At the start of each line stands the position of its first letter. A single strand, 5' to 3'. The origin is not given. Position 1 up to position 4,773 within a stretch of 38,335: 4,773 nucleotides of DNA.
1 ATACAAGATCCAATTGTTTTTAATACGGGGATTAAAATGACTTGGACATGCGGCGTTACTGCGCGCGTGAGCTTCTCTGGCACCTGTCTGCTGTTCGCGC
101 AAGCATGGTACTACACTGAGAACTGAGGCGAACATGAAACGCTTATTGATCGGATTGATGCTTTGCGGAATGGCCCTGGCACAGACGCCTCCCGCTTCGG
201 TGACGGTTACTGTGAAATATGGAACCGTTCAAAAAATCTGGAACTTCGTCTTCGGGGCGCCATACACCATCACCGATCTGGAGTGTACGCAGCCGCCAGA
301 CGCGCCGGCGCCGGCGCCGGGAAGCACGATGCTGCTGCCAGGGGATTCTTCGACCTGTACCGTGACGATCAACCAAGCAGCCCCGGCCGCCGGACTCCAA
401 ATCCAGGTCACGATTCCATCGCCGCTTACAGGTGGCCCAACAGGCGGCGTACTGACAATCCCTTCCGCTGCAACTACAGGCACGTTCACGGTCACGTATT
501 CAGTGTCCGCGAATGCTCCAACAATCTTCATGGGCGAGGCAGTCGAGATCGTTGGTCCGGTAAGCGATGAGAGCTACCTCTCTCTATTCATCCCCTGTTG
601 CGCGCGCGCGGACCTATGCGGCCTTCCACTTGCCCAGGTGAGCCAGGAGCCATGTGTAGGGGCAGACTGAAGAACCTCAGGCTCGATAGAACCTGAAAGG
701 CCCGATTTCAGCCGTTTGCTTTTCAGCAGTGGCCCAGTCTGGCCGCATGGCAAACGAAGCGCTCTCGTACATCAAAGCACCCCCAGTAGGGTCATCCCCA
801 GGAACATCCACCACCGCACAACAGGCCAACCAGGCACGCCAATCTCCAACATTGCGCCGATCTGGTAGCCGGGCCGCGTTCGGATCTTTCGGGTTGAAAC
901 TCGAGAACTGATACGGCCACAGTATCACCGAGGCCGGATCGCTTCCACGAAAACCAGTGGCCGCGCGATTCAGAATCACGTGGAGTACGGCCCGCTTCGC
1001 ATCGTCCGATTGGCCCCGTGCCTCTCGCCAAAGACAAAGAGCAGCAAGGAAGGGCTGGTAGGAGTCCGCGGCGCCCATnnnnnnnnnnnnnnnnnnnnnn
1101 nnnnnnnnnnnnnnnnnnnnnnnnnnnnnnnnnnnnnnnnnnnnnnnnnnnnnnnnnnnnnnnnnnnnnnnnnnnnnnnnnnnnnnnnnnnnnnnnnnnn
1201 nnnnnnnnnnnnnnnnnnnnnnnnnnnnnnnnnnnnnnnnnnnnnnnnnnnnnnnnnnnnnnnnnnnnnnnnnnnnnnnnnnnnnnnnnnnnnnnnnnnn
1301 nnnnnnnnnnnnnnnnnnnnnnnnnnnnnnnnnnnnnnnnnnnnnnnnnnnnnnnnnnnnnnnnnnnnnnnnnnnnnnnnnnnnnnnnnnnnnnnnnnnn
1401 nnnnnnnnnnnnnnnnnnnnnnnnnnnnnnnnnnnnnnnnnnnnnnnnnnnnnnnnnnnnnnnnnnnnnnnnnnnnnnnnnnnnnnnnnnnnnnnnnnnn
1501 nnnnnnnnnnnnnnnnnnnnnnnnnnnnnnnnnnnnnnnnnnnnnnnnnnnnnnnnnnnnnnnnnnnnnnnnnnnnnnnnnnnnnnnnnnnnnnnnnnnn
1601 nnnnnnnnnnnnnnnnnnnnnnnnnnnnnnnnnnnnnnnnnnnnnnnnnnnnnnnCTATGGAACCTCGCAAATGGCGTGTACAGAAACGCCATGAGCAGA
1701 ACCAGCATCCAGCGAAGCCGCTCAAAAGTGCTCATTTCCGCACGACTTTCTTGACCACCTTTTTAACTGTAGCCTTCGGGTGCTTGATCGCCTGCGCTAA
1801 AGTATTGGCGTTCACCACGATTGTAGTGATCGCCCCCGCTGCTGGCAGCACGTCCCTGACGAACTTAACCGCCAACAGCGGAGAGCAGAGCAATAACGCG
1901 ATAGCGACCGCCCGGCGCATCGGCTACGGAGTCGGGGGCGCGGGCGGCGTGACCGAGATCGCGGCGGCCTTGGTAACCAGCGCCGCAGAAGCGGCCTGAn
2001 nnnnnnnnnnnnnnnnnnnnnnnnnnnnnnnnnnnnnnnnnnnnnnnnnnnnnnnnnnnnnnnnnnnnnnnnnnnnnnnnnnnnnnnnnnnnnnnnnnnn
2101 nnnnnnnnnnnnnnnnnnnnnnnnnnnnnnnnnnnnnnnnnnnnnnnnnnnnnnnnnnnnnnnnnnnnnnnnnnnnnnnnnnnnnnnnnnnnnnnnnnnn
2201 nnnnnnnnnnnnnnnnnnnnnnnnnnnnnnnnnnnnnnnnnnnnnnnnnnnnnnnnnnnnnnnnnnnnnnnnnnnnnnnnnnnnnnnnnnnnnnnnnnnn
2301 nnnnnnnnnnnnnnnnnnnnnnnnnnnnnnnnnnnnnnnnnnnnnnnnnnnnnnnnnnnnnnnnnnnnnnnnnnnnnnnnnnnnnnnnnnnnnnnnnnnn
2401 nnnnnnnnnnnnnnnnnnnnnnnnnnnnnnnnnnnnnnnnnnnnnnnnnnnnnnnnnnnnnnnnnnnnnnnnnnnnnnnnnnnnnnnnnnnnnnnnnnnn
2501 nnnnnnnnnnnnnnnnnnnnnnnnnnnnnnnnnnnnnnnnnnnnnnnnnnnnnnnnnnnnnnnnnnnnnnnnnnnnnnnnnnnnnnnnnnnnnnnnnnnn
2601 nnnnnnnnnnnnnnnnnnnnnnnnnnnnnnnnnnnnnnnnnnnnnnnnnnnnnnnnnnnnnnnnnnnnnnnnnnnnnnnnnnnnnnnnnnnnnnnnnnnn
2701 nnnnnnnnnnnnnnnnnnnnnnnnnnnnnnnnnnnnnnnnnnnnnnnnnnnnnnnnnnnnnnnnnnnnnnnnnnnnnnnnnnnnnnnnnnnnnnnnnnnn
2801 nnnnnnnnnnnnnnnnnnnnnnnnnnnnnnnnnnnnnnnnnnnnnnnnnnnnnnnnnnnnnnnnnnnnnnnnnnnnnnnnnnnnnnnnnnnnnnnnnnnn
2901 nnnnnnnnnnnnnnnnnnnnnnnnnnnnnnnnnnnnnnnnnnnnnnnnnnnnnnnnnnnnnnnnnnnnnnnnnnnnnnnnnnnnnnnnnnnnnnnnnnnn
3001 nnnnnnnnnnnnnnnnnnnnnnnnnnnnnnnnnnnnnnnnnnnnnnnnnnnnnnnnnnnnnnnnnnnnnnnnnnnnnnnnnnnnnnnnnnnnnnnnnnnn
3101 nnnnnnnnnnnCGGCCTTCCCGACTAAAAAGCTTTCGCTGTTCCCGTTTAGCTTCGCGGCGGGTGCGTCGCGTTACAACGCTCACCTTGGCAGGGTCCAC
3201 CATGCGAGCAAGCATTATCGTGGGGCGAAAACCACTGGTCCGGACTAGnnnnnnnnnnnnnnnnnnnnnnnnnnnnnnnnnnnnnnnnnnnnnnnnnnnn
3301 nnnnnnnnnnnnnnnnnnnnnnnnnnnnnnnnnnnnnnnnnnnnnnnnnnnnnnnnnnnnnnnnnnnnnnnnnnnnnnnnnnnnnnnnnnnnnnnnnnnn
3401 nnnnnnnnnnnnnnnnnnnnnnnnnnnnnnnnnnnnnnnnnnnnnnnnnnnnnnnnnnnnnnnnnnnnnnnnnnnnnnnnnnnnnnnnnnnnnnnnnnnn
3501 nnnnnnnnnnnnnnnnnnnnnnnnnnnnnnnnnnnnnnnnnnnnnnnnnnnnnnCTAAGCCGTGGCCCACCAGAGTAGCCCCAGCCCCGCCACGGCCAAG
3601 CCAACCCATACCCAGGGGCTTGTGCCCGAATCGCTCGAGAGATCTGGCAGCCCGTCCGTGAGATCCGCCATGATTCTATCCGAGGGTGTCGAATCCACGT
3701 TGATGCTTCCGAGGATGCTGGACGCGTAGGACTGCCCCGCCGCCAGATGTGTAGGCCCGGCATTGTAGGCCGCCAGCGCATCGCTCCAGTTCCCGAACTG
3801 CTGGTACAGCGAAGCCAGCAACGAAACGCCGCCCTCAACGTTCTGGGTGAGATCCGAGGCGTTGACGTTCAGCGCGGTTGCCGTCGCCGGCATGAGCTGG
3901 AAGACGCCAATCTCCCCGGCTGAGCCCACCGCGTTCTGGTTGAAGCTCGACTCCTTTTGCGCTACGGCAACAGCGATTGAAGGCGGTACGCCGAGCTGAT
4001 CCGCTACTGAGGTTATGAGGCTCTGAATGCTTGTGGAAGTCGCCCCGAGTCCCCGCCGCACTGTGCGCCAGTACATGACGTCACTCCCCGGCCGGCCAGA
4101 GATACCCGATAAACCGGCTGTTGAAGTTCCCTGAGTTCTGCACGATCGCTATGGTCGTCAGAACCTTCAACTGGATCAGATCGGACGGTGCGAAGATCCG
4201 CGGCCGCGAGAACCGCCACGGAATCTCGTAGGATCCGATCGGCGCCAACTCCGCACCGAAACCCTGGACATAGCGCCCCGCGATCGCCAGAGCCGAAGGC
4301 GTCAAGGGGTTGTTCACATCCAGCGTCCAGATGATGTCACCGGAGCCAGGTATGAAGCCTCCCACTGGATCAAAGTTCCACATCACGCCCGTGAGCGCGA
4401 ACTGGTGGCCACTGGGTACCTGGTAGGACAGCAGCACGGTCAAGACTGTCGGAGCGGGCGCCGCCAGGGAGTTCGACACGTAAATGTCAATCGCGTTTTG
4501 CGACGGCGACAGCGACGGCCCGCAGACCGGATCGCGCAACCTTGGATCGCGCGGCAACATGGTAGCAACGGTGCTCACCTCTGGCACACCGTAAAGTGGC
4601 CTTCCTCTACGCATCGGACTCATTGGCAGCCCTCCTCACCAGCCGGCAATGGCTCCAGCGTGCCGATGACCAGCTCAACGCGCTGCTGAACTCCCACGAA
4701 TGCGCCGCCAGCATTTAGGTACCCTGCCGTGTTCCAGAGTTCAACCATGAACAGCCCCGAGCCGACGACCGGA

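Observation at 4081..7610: Five ATGA-coupled genes carrying seven copies of one beta-strand module (1+1+2+1+2), possibly single and double jelly-rolls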

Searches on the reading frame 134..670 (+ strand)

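Call 8: search_protein_families(library=pfam, proteins=[window:134-670:+], max_evalue=0.1)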
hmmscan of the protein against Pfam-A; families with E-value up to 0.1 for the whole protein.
window:134-670:+ (178 aa): 1 family
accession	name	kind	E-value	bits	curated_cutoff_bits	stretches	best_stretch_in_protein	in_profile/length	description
PF19407.5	DUF5979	-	0.0076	17.3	25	0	17-50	32-66/104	Domain of unknown function (DUF5979)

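Call 15: search_protein_families(library=phrogs, proteins=[window:134-670:+], max_evalue=0.1)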
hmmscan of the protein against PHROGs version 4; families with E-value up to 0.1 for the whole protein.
window:134-670:+ (178 aa): 1 family
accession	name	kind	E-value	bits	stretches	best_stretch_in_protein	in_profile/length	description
phrog_1280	-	other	0.0053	17.3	1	61-123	78-135/248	Ig domain containing protein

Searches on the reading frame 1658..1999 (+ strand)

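Call 58: search_protein_families(library=pfam, proteins=[window:1658-1999:+], max_evalue=0.1)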
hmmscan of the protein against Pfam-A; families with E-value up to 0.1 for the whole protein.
window:1658-1999:+ (113 aa): 1 family
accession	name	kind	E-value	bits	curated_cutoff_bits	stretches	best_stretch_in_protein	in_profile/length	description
PF24995.1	DSRM_2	-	0.092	13.7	27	0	29-54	10-35/79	dsRNA binding domain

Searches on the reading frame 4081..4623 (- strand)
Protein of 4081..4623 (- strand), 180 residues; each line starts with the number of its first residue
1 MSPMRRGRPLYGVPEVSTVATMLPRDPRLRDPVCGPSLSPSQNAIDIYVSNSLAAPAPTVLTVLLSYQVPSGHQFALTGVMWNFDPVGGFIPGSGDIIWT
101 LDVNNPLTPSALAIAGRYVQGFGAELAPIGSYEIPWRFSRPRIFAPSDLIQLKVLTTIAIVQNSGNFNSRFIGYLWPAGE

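Call 5: search_protein_families(library=pfam, proteins=[window:4081-4623:-], max_evalue=1)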
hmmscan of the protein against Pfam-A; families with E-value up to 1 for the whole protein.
window:4081-4623:- (180 aa): 0 families

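Call 6: search_protein_families(library=phrogs, proteins=[window:4081-4623:-], max_evalue=1)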
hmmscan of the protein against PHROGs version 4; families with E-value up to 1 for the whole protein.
window:4081-4623:- (180 aa): 0 families
